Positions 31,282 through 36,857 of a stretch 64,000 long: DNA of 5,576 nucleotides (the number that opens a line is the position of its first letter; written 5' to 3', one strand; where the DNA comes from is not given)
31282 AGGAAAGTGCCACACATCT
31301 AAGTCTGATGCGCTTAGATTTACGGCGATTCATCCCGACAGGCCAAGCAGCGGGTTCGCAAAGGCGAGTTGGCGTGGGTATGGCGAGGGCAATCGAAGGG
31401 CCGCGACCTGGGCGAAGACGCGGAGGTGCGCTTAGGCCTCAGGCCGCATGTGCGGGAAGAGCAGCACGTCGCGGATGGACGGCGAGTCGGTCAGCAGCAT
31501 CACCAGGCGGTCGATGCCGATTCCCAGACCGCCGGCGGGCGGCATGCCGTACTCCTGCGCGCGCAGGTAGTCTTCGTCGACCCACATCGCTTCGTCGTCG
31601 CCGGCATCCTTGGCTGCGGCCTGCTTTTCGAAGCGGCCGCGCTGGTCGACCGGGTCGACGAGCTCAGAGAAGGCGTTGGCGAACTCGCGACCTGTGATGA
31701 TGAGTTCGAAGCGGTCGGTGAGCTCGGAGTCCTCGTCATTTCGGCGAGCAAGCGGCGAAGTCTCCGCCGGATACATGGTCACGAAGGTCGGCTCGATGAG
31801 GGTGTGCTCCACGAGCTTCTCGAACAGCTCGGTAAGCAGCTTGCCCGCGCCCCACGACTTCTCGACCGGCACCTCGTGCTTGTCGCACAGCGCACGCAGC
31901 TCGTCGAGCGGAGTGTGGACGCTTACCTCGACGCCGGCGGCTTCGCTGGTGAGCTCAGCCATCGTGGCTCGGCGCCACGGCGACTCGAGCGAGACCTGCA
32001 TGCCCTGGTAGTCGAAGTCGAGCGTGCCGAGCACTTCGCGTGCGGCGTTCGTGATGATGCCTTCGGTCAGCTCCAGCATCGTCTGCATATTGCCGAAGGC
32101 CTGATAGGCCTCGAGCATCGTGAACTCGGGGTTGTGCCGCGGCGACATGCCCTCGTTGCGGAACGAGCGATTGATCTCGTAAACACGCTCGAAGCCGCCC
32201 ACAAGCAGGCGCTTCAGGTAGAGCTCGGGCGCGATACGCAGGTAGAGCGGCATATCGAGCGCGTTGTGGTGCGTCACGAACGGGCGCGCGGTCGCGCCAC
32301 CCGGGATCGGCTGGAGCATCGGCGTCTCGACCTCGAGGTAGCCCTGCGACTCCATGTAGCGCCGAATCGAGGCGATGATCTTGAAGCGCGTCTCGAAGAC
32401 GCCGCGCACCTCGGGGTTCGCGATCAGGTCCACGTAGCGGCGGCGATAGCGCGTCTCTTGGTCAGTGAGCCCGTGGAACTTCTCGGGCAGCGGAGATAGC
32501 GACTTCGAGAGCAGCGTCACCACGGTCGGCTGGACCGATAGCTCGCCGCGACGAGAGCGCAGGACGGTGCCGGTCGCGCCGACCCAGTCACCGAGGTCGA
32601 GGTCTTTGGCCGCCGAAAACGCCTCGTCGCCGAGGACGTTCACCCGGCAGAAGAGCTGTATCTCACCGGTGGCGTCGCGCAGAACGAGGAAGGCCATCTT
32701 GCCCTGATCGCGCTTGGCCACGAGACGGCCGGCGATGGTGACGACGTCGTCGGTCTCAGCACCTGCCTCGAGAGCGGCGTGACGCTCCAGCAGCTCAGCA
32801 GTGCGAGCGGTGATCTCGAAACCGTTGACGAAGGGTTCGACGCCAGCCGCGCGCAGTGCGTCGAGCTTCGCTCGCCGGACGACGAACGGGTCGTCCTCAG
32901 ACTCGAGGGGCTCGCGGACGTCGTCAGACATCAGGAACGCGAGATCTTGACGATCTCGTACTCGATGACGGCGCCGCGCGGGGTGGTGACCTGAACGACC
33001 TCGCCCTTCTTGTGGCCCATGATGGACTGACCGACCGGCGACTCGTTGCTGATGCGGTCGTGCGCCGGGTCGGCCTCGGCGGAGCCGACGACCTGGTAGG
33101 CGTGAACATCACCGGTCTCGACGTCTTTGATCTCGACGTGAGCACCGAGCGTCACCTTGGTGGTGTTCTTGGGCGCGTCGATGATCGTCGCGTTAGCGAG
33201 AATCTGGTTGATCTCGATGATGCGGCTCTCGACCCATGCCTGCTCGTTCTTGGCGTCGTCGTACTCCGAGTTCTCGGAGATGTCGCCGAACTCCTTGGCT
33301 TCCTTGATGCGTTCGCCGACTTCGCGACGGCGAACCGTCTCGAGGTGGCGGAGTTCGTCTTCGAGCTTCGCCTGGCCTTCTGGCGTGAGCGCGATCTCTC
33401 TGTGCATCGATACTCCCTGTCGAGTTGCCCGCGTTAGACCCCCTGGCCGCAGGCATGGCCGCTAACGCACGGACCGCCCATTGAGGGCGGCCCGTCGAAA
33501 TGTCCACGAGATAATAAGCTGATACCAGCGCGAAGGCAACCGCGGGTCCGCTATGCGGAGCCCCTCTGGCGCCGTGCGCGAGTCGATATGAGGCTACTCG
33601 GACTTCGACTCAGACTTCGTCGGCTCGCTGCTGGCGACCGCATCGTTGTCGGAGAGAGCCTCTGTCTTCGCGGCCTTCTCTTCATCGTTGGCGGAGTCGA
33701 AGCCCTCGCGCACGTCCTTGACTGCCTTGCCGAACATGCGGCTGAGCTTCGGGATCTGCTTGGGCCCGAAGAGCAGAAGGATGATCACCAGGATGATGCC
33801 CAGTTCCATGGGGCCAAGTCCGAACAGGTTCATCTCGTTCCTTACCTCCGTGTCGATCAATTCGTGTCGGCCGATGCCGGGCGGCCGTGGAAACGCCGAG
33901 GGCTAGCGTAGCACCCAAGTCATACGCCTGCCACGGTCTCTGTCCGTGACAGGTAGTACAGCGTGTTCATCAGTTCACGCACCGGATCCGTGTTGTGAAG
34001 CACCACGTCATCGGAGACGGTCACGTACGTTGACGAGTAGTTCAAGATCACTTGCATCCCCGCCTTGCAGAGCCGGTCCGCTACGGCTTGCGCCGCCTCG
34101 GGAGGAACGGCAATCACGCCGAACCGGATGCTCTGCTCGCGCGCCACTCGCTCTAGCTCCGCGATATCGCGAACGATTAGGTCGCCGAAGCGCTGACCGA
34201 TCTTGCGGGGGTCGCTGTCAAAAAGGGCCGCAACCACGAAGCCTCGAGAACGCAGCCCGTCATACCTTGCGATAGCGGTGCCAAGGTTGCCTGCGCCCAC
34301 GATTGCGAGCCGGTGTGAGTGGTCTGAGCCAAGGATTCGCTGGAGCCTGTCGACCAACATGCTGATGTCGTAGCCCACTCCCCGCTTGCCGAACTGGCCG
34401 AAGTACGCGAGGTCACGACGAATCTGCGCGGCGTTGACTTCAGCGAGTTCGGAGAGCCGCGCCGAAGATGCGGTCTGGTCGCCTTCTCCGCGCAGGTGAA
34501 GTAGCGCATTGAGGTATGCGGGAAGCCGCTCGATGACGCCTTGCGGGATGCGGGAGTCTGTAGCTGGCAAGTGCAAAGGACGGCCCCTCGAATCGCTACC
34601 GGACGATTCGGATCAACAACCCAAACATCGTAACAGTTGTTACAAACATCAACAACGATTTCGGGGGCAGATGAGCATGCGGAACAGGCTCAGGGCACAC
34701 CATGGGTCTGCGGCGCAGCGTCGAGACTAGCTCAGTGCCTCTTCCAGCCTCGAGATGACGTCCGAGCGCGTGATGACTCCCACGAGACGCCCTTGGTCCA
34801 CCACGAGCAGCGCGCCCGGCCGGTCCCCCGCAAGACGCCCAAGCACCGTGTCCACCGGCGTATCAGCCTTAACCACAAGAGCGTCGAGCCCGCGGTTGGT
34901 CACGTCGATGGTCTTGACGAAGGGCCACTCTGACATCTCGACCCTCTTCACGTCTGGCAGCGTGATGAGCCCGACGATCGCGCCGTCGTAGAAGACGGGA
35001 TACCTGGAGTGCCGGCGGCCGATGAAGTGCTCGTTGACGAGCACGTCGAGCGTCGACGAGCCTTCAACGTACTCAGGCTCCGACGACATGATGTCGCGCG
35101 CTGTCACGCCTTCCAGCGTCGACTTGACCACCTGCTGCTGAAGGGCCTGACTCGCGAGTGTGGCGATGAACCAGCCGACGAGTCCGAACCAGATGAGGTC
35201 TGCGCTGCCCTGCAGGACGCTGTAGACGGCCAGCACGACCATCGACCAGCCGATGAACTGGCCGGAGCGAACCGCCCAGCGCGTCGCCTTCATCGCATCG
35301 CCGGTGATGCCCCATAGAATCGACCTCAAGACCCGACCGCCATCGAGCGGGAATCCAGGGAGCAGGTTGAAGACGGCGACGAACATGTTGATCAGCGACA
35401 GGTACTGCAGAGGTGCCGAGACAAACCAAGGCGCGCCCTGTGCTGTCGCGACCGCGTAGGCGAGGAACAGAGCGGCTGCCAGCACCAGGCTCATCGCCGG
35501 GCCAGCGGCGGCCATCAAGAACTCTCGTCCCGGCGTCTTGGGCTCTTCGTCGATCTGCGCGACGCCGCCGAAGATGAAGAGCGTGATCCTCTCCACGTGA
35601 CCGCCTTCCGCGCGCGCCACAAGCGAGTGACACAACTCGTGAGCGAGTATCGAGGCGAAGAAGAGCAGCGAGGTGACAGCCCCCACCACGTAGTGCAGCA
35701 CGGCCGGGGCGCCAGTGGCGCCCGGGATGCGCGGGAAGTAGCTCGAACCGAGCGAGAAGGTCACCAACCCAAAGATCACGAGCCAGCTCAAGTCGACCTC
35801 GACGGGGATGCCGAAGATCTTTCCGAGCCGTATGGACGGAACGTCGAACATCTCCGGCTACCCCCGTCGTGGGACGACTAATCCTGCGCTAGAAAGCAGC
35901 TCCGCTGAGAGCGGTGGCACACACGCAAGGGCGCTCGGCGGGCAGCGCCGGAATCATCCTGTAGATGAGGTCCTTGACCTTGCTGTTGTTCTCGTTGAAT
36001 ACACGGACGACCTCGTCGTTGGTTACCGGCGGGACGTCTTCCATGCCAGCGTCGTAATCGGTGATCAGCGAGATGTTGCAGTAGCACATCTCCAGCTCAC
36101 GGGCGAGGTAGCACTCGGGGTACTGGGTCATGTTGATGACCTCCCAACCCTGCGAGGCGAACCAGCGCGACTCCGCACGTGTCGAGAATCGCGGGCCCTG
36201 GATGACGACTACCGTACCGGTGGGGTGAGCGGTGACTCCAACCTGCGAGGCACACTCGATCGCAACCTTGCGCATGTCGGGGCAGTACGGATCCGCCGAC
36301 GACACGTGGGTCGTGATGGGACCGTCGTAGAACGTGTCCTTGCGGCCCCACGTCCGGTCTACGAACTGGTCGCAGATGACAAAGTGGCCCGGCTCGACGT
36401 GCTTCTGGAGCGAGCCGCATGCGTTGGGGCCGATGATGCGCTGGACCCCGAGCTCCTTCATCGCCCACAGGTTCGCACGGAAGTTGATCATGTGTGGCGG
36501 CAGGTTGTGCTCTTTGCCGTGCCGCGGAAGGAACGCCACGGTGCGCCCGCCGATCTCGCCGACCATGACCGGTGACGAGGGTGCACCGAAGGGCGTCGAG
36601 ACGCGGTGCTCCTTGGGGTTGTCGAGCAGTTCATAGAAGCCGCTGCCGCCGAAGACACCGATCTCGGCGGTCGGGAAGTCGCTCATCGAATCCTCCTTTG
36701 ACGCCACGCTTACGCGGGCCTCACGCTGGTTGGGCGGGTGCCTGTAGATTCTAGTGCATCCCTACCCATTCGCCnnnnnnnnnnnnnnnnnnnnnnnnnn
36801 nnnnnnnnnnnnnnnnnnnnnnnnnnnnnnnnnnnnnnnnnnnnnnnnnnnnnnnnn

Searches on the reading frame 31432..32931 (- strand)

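Call 14: search_protein_families(library=pfam, proteins=[window:31432-32931:-], max_evalue=0.001)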
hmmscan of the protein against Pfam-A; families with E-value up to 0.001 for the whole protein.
window:31432-32931:- (499 aa): 2 families
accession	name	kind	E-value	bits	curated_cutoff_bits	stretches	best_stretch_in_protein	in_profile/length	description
PF00152.25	tRNA-synt_2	-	2.6e-89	299.7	25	1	157-495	1-307/308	tRNA synthetases class II (D, K and N)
PF01336.31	tRNA_anti-codon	-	1.1e-17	64.1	27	1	64-141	1-75/75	OB-fold nucleic acid binding domain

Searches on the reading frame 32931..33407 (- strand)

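Call 13: search_protein_families(library=pfam, proteins=[window:32931-33407:-], max_evalue=0.001)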
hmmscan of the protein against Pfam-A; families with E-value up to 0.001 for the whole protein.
window:32931-33407:- (158 aa): 2 families
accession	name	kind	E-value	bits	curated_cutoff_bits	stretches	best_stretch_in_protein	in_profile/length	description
PF03449.20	GreA_GreB_N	-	2.2e-26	92.3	24.5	1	6-75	2-71/71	Transcription elongation factor, N-terminal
PF01272.25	GreA_GreB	-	4e-26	91.2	26.9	1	82-156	3-76/77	Transcription elongation factor, GreA/GreB, C-term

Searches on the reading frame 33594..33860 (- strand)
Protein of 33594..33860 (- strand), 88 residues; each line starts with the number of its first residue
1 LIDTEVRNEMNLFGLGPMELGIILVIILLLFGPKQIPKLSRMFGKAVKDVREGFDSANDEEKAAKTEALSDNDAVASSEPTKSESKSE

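Call 13: search_protein_families(library=pfam, proteins=[window:33594-33860:-], max_evalue=0.001)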
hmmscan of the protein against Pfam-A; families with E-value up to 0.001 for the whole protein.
window:33594-33860:- (88 aa): 1 family
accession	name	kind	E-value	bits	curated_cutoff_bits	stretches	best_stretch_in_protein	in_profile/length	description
PF02416.21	TatA_B_E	-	1.4e-11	43.9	21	1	15-65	1-51/53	mttA/Hcf106 family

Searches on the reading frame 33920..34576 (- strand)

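Call 13: search_protein_families(library=pfam, proteins=[window:33920-34576:-], max_evalue=0.001)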
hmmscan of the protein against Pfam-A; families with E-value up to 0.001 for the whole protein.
window:33920-34576:- (218 aa): 3 families
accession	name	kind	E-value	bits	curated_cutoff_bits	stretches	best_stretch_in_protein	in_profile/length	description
PF02629.25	CoA_binding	-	1.8e-17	64.3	22.3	1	87-182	3-96/97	CoA binding domain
PF06971.19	Put_DNA-bind_N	-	2.6e-14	53.5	27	1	10-56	2-48/49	Putative DNA-binding protein N-terminus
PF01408.29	GFO_IDH_MocA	-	6e-06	27.4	24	1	89-178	2-91/120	Oxidoreductase family, NAD-binding Rossmann fold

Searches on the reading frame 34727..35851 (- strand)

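Call 13: search_protein_families(library=pfam, proteins=[window:34727-35851:-], max_evalue=0.001)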
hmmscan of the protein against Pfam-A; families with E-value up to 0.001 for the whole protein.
window:34727-35851:- (374 aa): 3 families
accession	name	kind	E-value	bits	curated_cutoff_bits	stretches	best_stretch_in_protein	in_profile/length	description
PF02163.28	Peptidase_M50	-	1.5e-24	87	27.2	2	61-133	3-101/221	Peptidase family M50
PF00571.33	CBS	-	3.6e-16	59.7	24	2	323-370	8-56/57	CBS domain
PF13398.12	Peptidase_M50B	-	4.3e-06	27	26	1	50-212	7-159/201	Peptidase M50B-like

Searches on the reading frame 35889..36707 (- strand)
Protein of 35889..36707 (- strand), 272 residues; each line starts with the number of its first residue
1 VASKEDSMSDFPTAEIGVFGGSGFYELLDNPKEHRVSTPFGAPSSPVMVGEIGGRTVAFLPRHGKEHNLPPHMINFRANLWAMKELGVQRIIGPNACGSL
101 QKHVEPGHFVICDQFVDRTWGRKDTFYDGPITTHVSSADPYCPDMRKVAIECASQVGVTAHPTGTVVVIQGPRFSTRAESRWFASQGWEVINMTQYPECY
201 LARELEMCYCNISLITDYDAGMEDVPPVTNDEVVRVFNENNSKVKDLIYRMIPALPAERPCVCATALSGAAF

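Call 13: search_protein_families(library=pfam, proteins=[window:35889-36707:-], max_evalue=0.001)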
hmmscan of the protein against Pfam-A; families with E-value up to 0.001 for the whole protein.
window:35889-36707:- (272 aa): 1 family
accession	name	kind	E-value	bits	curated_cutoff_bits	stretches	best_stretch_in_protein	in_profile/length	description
PF01048.26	PNP_UDP_1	-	2e-44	152.2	25.1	1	15-252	1-232/233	Phosphorylase superfamily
